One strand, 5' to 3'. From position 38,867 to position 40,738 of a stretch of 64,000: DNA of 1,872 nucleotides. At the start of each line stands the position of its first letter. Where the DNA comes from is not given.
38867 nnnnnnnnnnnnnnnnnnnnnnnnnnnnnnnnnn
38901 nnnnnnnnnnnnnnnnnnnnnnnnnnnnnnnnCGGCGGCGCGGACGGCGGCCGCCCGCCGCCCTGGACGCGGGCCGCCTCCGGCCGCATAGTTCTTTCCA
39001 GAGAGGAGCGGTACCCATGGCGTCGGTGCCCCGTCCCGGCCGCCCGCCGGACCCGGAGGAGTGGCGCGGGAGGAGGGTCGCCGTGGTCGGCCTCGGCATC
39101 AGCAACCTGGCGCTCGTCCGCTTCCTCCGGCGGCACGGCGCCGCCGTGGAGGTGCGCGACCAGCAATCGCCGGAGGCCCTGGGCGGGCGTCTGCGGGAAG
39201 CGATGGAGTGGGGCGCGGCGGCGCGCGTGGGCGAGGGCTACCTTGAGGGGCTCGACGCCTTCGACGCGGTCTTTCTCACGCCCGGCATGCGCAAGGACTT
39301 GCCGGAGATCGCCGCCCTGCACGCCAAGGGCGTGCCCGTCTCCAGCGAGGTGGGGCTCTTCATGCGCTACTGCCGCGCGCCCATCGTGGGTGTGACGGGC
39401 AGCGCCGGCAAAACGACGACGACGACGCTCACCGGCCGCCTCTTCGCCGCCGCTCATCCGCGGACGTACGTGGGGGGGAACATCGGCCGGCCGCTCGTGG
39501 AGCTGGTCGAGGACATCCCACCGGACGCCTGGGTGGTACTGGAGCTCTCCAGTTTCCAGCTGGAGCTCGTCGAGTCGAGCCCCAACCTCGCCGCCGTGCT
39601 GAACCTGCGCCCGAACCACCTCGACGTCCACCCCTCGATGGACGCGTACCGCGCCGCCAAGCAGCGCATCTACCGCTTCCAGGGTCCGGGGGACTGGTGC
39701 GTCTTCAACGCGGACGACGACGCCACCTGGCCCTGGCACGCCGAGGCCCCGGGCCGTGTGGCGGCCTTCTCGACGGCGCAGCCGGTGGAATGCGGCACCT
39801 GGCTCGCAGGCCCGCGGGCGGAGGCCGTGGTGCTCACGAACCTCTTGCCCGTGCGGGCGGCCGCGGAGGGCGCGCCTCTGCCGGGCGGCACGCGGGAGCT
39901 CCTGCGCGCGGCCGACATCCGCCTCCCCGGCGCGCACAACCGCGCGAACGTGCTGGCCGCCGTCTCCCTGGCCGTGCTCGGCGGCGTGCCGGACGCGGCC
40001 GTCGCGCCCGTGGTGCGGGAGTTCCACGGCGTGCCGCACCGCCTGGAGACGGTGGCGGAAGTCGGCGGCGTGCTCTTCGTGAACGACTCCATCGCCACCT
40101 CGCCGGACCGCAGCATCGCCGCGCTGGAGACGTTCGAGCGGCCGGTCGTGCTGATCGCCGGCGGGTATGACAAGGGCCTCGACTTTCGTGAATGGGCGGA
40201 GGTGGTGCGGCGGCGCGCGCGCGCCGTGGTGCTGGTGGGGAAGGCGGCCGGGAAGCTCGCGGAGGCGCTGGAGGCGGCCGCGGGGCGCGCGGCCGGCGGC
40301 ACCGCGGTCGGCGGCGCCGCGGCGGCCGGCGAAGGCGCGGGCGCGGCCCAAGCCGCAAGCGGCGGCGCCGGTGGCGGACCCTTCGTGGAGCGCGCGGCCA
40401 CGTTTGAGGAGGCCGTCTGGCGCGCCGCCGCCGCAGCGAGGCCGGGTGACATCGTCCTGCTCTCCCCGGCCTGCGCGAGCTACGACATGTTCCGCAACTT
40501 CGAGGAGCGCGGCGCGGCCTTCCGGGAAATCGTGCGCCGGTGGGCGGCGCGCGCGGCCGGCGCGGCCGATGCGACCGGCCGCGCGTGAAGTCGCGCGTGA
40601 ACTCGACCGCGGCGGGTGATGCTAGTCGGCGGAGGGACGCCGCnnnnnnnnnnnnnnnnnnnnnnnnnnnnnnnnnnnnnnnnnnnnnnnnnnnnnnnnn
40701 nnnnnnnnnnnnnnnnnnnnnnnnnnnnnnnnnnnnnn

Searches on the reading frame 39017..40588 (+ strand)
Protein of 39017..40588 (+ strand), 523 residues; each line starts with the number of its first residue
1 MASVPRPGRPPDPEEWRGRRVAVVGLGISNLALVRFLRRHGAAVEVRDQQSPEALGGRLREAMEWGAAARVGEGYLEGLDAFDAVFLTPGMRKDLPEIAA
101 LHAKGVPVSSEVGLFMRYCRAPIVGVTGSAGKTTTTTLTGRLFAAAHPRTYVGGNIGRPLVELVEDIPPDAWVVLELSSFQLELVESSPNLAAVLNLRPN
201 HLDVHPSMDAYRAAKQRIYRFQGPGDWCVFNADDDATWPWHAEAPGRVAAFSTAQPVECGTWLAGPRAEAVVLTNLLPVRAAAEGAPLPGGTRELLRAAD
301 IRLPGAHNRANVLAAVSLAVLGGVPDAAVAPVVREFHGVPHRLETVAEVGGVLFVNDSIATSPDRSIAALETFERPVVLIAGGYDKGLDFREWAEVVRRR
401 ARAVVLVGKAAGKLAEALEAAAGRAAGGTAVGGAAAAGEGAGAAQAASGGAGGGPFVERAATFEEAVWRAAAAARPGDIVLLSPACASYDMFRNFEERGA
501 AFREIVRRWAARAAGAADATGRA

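Call 57: search_protein_families(library=pfam, proteins=[window:39017-40588:+], max_evalue=0.0001)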
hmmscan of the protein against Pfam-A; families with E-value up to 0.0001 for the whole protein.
window:39017-40588:+ (523 aa): 3 families
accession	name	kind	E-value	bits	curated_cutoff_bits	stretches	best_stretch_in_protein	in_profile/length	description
PF08245.18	Mur_ligase_M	-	2.7e-20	73.6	24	1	126-318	1-199/200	Mur ligase middle domain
PF02875.26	Mur_ligase_C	-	2.1e-13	51.6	28.4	1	341-486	1-127/127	Mur ligase, glutamate ligase domain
PF21799.2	MurD-like_N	-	7.9e-11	42.5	27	1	20-108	2-86/88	Mur ligase MurD-like, N-terminal domain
